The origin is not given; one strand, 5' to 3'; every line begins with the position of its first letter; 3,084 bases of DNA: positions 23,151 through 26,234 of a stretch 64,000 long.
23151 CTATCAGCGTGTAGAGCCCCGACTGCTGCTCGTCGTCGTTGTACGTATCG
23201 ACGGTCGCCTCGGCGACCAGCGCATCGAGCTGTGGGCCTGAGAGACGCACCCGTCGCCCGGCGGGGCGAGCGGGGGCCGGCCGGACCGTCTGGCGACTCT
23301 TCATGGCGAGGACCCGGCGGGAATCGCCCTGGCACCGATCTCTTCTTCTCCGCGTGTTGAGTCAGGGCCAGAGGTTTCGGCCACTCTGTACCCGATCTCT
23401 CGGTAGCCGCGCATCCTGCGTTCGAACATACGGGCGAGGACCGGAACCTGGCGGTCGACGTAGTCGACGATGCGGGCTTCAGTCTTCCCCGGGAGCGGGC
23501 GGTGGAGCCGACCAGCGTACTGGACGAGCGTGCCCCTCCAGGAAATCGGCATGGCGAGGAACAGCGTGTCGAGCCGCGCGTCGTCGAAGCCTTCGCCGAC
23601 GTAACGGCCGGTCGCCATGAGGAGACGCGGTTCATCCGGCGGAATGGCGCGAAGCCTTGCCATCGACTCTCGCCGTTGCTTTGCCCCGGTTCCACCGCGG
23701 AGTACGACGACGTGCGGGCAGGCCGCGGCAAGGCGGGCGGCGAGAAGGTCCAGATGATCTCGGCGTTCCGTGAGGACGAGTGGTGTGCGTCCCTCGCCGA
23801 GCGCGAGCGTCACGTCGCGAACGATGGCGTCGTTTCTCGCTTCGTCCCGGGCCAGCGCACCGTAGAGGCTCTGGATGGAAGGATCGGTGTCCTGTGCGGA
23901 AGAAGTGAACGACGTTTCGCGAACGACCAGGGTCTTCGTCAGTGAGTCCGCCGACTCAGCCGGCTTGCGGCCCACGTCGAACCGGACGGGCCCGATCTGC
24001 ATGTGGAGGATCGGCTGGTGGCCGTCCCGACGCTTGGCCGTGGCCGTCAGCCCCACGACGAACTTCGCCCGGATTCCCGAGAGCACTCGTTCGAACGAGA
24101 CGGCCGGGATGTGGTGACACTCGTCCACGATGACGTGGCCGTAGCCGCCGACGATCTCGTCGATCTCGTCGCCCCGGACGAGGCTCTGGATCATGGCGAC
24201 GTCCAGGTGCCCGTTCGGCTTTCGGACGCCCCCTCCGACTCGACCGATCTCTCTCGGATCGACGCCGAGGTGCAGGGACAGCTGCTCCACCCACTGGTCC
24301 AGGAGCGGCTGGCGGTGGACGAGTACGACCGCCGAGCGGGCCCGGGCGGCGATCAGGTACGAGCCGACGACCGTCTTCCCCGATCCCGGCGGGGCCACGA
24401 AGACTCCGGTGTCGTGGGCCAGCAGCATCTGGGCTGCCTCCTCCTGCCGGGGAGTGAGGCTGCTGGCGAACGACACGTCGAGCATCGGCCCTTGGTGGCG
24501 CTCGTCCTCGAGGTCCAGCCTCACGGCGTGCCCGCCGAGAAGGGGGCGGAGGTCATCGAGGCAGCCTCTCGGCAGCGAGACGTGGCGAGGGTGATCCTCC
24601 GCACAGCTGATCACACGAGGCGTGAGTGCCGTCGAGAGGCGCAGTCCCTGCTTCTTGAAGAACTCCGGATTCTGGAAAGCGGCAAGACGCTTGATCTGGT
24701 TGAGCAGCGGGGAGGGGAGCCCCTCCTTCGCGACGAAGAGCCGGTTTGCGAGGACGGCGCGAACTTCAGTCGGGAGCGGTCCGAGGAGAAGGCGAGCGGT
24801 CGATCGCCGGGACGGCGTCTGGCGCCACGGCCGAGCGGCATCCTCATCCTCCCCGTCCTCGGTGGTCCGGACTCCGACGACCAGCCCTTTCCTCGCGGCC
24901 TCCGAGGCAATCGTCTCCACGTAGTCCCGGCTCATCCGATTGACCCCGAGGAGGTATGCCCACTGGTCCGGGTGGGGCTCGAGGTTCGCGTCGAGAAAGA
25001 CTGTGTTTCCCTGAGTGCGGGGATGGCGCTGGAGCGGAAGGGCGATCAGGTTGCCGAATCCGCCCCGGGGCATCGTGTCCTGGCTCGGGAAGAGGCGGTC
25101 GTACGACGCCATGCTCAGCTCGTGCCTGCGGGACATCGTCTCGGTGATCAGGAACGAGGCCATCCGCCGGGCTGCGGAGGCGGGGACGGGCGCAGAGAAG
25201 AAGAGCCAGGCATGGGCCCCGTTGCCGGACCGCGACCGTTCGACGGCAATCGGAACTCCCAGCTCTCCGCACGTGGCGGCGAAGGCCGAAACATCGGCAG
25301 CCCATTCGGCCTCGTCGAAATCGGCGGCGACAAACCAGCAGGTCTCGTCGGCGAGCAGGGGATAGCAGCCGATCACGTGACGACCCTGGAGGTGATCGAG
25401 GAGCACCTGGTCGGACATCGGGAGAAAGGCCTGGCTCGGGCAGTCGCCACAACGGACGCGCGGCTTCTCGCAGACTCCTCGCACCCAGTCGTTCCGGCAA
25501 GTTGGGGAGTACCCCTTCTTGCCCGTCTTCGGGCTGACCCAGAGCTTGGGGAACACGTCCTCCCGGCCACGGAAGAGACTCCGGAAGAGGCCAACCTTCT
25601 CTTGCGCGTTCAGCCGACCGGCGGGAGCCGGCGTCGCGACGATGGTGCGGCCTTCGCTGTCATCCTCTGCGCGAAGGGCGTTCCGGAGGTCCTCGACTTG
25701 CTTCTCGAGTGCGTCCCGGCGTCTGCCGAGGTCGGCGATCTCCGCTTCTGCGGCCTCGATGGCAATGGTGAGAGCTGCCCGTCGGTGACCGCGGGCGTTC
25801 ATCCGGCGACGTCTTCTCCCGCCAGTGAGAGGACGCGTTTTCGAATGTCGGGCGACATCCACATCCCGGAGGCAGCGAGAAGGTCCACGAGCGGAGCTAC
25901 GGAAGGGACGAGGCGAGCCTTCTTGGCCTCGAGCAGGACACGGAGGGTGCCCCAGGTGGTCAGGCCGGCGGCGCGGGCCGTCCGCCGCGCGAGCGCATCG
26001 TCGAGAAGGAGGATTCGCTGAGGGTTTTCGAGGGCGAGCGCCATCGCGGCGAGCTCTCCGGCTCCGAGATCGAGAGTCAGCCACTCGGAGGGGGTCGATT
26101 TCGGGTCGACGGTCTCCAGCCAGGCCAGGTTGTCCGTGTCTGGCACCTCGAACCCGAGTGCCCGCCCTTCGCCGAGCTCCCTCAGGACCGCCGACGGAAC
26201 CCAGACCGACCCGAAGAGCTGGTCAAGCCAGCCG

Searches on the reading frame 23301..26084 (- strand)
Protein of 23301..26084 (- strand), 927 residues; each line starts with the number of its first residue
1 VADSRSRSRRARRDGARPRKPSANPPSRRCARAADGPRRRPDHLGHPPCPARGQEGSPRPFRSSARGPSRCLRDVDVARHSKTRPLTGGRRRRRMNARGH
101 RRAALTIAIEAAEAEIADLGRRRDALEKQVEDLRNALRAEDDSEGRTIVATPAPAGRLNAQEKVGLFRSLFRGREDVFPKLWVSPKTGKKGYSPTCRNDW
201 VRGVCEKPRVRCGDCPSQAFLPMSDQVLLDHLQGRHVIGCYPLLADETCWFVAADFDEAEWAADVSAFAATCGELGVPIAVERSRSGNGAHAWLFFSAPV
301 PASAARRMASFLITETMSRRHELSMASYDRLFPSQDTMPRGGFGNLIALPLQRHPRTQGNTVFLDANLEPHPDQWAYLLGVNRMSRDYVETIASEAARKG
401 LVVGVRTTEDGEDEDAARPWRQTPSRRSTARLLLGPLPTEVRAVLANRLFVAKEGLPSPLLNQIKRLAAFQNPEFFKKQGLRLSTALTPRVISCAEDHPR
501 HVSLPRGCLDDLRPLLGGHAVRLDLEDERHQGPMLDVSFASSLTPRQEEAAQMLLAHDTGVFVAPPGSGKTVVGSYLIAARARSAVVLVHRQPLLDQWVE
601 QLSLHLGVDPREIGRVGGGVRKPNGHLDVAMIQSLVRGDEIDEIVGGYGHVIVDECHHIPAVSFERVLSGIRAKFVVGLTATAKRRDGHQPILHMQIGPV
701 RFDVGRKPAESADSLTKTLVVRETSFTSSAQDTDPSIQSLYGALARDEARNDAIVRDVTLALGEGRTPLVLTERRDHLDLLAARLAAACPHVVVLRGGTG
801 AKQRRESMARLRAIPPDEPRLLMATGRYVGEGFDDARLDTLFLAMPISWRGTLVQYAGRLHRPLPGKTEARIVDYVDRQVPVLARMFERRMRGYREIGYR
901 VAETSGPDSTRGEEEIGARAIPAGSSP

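Call 10: search_protein_families(library=pfam, proteins=[window:23301-26084:-], max_evalue=0.01)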
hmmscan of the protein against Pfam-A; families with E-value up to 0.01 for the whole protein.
window:23301-26084:- (927 aa): 5 families
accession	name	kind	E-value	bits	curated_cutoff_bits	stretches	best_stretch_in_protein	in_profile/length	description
PF22548.2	AEP-TOTE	-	9.6e-96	320.3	27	1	162-391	1-229/230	TOTE conflict system, Archaeo-Eukaryotic Primase domain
PF04851.21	ResIII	-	1.3e-19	71.1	22.5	1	543-685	4-164/164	Type III restriction enzyme, res subunit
PF00270.35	DEAD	-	5.4e-07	29.9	26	1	544-684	1-161/167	DEAD/DEAH box helicase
PF13401.12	AAA_22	-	0.00073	20.3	27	1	560-668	8-105/130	AAA domain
PF01896.25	DNA_primase_S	-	0.0011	19.8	26.8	1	273-362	37-159/163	DNA primase small subunit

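Call 14: search_protein_families(library=ncbifam, proteins=[window:23301-26084:-], max_evalue=0.1)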
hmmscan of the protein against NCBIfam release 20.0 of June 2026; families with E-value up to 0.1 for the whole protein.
window:23301-26084:- (927 aa): 7 families
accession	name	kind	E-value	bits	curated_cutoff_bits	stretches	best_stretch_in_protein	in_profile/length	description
NF040561.1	PrimPol_Msp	equivalog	4e-28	98.2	200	2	222-401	158-350/515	CRISPR-associated primase-polymerase type A1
NF045503.1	repair_heli_XPB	equivalog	6e-19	68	610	1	514-811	161-459/548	DNA repair helicase XPB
TIGR00603.1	rad25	subfamily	5.2e-12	44.8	328.7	1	535-700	250-430/734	DNA repair helicase rad25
NF053632.1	heli_RadD_YejH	equivalog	1.4e-07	30.2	720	1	557-685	22-153/573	DNA repair helicase RadD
TIGR04095.1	dnd_restrict_1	equivalog_domain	0.00037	19.6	600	0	852-876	372-396/451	DNA phosphorothioation system restriction enzyme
NF042913.1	CyRepA1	equivalog_domain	0.038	12.9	200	1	564-655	9-93/595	plasmid replication protein, CyRepA1 family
NF010337.0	PRK13766.1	equivalog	0.048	11.7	610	1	550-624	24-101/781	Hef nuclease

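Call 15: search_protein_families(library=padloc, proteins=[window:23301-26084:-], max_evalue=0.1)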
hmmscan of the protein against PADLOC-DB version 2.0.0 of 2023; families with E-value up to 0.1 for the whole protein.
window:23301-26084:- (927 aa): 12 families
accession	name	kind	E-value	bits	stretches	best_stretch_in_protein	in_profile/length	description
PDLC01465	PrimPol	-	1.9e-88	294.7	1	139-470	14-275/276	"CAS-I,CAS-II,CAS-III,CAS-IV,CAS-V,CAS-VI; associated"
PDLC01101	PrimPol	-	4.9e-23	79.5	2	222-389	163-334/490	adaptation polymerase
PDLC02707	PbeA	-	1.1e-08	32.1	1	542-686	252-416/672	PbeA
PDLC03658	mREase_IV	-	1.6e-07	27.5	1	556-688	241-376/953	Type IV methyl-directed restriction enzyme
PDLC02704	PbeA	-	2.6e-07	27.5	1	651-686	387-421/682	PbeA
PDLC03659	mREase_IV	-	4.5e-05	19.5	1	561-875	243-565/945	Type IV methyl-directed restriction enzyme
PDLC02845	DpdE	-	0.0064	12.3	1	758-847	1135-1221/1293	DpdE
PDLC02706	PbeA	-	0.0082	12.7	1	651-686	399-434/722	PbeA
PDLC02703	PbeA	-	0.024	11.2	0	546-603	250-312/626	PbeA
PDLC00518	JetC1|JetC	-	0.024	10.5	1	52-146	265-358/1112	DUF3584 domain; MukB-like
PDLC03040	REase_I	-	0.026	10.3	1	831-877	636-681/1029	Type I restriction enzyme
PDLC01439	typeIV_DinG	-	0.044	10.4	0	554-603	31-81/575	CAS-IV-A; associated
